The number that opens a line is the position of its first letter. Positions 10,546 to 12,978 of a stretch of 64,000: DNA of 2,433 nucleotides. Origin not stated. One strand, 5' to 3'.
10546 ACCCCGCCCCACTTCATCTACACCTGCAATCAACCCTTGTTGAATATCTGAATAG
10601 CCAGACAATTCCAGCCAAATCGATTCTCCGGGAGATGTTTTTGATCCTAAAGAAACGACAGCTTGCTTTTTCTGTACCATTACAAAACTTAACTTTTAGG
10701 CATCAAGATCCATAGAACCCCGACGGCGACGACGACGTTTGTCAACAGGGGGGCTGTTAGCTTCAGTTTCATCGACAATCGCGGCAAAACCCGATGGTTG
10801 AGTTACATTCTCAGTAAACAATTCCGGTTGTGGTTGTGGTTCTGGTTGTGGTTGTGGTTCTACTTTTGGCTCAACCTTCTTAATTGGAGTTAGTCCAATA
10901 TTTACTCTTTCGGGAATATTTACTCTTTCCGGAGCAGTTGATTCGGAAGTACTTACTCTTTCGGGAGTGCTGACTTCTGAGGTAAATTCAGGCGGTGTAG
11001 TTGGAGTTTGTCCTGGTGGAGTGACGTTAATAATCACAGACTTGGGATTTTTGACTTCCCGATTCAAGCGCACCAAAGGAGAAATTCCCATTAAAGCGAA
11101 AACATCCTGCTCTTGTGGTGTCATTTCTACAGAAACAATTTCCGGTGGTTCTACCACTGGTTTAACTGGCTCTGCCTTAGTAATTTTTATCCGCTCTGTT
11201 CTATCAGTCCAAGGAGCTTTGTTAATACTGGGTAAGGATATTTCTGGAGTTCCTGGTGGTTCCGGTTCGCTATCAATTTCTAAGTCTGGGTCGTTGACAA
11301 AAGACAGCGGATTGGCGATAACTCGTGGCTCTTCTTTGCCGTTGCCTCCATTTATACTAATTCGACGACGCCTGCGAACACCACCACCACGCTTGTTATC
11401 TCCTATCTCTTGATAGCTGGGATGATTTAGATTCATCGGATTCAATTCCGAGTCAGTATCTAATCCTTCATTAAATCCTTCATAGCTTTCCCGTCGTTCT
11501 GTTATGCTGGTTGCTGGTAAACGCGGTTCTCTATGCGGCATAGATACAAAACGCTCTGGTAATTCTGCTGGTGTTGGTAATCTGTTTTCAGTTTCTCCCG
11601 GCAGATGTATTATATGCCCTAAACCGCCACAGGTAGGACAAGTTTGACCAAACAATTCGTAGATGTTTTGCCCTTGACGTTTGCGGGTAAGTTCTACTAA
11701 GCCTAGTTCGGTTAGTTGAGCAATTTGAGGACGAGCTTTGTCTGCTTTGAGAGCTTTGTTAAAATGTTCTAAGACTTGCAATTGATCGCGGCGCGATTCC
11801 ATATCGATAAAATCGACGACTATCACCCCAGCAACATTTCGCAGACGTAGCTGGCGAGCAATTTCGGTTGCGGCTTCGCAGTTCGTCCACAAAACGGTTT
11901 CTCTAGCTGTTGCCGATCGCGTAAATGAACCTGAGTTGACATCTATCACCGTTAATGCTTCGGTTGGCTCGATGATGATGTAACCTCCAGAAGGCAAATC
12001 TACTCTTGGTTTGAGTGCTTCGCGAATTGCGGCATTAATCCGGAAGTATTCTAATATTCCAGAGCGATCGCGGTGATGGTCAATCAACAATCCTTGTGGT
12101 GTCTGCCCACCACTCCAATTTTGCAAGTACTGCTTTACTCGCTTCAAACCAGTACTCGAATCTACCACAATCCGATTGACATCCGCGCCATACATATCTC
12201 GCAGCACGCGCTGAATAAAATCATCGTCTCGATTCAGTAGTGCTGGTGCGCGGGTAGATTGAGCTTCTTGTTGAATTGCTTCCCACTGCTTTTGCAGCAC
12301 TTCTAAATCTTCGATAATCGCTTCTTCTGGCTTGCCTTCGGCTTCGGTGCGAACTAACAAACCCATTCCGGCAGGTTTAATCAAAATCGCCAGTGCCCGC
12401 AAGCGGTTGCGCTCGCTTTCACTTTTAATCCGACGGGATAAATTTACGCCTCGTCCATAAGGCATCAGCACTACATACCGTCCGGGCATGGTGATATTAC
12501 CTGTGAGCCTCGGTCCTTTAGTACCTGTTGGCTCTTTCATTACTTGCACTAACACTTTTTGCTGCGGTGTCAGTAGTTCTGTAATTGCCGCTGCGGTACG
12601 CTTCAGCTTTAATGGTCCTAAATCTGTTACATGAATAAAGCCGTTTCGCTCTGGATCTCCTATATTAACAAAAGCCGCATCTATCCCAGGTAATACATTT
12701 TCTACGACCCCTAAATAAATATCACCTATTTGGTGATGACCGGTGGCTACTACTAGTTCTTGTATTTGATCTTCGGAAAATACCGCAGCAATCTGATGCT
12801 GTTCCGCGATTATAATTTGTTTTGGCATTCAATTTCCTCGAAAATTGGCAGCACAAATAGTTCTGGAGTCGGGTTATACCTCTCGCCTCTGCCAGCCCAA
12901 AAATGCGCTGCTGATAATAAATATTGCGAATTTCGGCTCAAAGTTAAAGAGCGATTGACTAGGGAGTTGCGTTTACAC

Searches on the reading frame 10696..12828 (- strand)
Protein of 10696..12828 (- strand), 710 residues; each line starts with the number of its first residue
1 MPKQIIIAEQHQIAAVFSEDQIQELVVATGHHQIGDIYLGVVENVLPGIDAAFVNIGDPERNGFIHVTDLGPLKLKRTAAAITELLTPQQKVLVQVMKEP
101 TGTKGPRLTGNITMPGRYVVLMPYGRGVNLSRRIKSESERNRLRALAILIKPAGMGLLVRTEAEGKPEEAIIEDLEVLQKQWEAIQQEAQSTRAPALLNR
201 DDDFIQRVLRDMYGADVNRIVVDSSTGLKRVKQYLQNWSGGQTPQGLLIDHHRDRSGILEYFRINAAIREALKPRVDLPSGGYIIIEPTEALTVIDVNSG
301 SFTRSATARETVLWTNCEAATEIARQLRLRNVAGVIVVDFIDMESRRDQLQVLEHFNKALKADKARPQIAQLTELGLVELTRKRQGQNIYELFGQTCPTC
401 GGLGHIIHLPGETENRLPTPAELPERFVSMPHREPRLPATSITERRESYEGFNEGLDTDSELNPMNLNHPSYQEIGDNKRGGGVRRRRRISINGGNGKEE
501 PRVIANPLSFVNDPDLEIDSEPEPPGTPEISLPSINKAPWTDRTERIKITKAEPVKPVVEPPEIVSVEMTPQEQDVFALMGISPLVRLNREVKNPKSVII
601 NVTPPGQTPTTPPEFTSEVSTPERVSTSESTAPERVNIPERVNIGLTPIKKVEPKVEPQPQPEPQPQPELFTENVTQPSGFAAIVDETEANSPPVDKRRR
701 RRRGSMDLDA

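Call 101: search_protein_families(library=pfam, proteins=[window:10696-12828:-], max_evalue=0.00001)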
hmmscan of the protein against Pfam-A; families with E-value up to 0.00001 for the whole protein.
window:10696-12828:- (710 aa): 1 family
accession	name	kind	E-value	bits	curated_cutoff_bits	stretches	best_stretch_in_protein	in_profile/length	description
PF10150.14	RNase_E_G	-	4.3e-98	328.5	25.5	1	113-385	1-270/270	Ribonuclease E/G family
